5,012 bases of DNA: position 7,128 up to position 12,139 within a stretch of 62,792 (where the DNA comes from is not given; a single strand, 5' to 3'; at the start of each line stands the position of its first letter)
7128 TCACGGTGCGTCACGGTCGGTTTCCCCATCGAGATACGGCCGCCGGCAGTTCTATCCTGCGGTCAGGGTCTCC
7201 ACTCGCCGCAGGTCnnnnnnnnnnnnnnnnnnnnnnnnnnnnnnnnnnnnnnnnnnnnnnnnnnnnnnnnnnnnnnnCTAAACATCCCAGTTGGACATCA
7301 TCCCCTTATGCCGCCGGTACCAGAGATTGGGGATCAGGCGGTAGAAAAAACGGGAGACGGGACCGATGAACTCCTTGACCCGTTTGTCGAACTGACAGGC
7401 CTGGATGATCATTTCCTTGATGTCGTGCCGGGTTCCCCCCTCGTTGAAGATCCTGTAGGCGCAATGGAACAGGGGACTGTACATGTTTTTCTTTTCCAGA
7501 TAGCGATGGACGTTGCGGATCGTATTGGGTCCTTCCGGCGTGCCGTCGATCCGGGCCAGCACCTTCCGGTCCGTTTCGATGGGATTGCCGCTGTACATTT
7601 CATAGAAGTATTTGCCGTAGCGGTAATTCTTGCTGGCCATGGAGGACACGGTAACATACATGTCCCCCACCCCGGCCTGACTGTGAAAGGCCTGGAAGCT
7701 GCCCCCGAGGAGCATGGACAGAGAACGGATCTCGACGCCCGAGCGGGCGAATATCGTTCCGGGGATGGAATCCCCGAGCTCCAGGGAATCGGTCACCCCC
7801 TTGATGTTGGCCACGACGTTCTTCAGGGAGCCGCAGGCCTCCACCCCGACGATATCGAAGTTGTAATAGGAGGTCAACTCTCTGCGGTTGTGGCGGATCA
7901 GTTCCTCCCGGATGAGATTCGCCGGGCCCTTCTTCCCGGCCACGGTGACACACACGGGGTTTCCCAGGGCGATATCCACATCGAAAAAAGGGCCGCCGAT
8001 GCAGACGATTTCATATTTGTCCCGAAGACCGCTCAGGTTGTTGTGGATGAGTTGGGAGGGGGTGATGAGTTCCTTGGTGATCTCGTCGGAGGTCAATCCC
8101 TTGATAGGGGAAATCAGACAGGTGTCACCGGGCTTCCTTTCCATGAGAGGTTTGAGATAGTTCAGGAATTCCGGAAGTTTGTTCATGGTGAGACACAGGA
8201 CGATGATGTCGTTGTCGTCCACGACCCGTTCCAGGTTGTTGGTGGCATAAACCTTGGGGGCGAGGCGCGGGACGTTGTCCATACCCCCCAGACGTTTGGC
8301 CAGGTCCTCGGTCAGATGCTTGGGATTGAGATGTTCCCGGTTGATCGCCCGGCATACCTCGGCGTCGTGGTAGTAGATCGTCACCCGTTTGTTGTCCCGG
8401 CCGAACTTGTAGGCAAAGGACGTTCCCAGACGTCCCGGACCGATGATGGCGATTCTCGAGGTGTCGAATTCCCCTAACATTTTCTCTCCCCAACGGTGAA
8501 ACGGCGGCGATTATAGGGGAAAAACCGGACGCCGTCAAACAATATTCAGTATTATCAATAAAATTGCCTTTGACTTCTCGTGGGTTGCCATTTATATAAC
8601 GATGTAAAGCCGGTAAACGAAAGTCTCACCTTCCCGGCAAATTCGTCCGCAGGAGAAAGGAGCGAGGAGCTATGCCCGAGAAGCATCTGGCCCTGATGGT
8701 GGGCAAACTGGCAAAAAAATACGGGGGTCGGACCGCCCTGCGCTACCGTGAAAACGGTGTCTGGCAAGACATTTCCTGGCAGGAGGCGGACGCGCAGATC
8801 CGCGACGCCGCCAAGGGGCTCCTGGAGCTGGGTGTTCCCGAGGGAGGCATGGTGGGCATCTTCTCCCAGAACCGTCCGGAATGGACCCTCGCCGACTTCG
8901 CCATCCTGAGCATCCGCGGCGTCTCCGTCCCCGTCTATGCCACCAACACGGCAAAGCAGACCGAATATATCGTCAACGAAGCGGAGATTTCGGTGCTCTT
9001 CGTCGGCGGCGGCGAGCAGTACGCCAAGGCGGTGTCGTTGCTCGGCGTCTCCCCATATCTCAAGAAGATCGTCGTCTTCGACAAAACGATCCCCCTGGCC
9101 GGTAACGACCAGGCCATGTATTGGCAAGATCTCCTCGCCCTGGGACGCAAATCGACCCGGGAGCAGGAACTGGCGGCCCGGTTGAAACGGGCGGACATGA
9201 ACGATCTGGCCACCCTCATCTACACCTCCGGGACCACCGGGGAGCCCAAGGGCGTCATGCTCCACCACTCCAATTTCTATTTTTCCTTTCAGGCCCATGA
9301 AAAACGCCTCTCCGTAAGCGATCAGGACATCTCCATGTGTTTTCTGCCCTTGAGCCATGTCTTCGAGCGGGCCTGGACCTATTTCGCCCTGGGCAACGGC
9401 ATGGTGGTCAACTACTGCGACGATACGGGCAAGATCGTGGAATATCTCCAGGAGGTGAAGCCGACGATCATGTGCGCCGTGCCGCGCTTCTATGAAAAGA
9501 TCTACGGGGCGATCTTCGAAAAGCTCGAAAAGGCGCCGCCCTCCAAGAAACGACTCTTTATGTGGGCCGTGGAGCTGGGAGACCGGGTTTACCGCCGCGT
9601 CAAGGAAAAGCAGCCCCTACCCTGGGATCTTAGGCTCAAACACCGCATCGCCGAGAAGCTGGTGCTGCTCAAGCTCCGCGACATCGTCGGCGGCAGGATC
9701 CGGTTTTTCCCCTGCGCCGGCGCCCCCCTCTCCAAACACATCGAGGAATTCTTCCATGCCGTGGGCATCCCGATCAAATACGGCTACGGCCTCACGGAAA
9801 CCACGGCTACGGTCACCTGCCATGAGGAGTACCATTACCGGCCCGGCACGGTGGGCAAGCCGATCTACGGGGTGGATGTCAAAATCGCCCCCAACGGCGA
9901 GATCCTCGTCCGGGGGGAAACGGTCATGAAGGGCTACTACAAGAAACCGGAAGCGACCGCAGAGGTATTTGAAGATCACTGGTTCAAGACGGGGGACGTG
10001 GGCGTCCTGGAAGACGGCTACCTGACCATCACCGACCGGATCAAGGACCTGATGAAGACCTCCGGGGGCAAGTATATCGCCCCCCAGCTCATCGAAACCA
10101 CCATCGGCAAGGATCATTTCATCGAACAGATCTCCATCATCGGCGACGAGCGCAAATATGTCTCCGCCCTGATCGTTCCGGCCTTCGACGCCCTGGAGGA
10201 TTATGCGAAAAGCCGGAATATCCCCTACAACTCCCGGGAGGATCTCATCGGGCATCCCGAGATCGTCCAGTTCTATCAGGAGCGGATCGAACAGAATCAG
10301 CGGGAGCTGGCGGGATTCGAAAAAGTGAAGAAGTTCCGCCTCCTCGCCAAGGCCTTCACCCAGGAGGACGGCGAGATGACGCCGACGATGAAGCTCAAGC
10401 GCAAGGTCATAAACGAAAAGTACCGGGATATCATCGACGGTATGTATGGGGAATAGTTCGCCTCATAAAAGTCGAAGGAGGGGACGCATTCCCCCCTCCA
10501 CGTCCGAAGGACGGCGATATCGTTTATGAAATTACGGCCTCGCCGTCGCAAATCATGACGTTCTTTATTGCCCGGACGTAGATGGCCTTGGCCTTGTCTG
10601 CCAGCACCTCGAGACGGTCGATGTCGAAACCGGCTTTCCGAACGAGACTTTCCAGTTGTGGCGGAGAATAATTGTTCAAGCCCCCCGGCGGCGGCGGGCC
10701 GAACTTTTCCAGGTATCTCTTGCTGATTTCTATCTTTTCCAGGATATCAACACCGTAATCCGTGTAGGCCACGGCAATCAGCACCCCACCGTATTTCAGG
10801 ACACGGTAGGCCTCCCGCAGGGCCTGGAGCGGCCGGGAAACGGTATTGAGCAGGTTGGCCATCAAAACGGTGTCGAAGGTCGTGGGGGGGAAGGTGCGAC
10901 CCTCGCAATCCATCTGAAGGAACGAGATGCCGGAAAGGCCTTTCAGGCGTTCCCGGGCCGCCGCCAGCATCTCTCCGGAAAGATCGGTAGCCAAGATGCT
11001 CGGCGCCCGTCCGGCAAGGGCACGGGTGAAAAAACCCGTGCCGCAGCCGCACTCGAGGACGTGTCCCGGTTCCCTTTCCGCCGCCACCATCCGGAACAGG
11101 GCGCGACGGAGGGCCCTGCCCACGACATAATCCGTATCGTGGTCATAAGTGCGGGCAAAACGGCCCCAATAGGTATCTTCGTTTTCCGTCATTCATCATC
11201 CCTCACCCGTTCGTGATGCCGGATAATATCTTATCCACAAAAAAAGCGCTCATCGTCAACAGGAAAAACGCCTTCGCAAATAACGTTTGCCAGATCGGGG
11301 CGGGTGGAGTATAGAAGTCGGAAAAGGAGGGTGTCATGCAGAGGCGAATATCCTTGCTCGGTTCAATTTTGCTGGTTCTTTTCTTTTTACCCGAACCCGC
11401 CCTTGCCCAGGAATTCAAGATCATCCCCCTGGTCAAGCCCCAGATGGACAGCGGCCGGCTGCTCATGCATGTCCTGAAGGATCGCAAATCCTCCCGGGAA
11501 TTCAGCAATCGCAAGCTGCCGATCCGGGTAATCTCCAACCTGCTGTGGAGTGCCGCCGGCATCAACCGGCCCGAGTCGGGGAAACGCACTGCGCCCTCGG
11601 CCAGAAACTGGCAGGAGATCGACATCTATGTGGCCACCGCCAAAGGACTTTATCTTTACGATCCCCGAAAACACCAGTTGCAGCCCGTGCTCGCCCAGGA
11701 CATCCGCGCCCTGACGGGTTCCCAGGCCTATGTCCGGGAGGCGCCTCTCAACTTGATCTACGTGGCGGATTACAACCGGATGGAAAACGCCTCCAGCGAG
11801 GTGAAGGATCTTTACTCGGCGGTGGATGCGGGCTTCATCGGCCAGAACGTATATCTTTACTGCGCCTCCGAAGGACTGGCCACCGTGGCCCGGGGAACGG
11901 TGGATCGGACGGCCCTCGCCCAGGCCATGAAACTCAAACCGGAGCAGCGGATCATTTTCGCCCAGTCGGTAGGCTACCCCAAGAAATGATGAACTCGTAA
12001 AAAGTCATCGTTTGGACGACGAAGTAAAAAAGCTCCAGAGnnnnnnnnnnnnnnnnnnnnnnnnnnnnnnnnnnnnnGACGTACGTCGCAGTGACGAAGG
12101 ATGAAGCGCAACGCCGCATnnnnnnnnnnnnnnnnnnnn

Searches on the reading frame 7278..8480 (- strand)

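Call 15: search_protein_families(library=pfam, proteins=[window:7278-8480:-], max_evalue=0.00001)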
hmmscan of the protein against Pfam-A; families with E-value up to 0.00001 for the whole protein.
window:7278-8480:- (400 aa): 2 families
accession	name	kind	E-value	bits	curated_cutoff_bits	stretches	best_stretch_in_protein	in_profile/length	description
PF07479.19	NAD_Gly3P_dh_C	-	1.1e-28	100.6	25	1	209-350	1-136/142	NAD-dependent glycerol-3-phosphate dehydrogenase C-terminus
PF01210.29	NAD_Gly3P_dh_N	-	1.7e-16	61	23.1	1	10-183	2-153/158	NAD-dependent glycerol-3-phosphate dehydrogenase N-terminus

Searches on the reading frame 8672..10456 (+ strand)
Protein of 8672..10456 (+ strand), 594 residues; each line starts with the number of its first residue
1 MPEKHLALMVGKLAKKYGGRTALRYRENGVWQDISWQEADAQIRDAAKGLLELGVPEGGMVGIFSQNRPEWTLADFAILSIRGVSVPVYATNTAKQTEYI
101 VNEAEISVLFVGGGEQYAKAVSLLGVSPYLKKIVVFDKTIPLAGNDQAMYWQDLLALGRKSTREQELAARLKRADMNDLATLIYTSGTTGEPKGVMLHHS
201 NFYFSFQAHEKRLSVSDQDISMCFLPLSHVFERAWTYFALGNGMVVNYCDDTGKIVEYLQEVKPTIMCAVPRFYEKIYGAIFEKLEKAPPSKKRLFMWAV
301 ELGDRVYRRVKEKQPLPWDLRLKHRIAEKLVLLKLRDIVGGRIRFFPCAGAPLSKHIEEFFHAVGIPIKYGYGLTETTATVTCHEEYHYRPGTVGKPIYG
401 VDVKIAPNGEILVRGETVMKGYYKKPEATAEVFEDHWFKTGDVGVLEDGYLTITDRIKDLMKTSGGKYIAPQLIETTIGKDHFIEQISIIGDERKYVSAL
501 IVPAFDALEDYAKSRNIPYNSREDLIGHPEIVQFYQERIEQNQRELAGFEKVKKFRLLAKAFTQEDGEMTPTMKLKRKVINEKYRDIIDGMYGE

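Call 15: search_protein_families(library=pfam, proteins=[window:8672-10456:+], max_evalue=0.00001)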
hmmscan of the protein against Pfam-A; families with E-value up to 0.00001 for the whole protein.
window:8672-10456:+ (594 aa): 2 families
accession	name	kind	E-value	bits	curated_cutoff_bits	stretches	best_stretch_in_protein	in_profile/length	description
PF00501.34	AMP-binding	-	5.1e-78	263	29.9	1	14-423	5-384/384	AMP-binding enzyme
PF23562.2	AMP-binding_C_3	-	3.8e-09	37.4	20.8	1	460-593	3-121/124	AMP-binding enzyme C-terminal domain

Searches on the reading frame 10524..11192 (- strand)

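Call 94: search_protein_families(library=pfam, proteins=[window:10524-11192:-], max_evalue=0.001)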
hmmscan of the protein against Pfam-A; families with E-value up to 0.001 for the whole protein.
window:10524-11192:- (222 aa): 8 families
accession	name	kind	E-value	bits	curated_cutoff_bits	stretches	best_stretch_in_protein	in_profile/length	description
PF08241.18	Methyltransf_11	-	6.2e-22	78.5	21.2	1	46-139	1-94/95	Methyltransferase domain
PF13649.12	Methyltransf_25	-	8.4e-21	74.9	27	1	45-136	1-97/97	Methyltransferase domain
PF08242.18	Methyltransf_12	-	3.6e-16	60.1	30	1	46-138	1-98/98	Methyltransferase domain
PF13847.12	Methyltransf_31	-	5.4e-16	59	27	1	44-142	6-111/145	Methyltransferase domain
PF13489.12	Methyltransf_23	-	1.1e-15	58.1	27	1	26-192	7-162/164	Methyltransferase domain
PF01209.24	Ubie_methyltran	-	4.8e-13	49.4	20.1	1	32-147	38-158/233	ubiE/COQ5 methyltransferase family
PF05401.17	NodS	-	6.1e-08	33.2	24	1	30-119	32-120/201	Nodulation protein S (NodS)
PF05175.20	MTS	-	0.00021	21.4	23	1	38-147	29-145/170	Methyltransferase small domain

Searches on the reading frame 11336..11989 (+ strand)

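Call 94: search_protein_families(library=pfam, proteins=[window:11336-11989:+], max_evalue=0.001)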
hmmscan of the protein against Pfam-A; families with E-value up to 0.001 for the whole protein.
window:11336-11989:+ (217 aa): 2 families
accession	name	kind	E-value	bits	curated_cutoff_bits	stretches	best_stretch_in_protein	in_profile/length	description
PF00881.29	Nitroreductase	-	2e-24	87.1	23.5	1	48-214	2-167/167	Nitroreductase family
PF14512.11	TM1586_NiRdase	-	3e-06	27.5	27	0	161-216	80-134/215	Putative TM nitroreductase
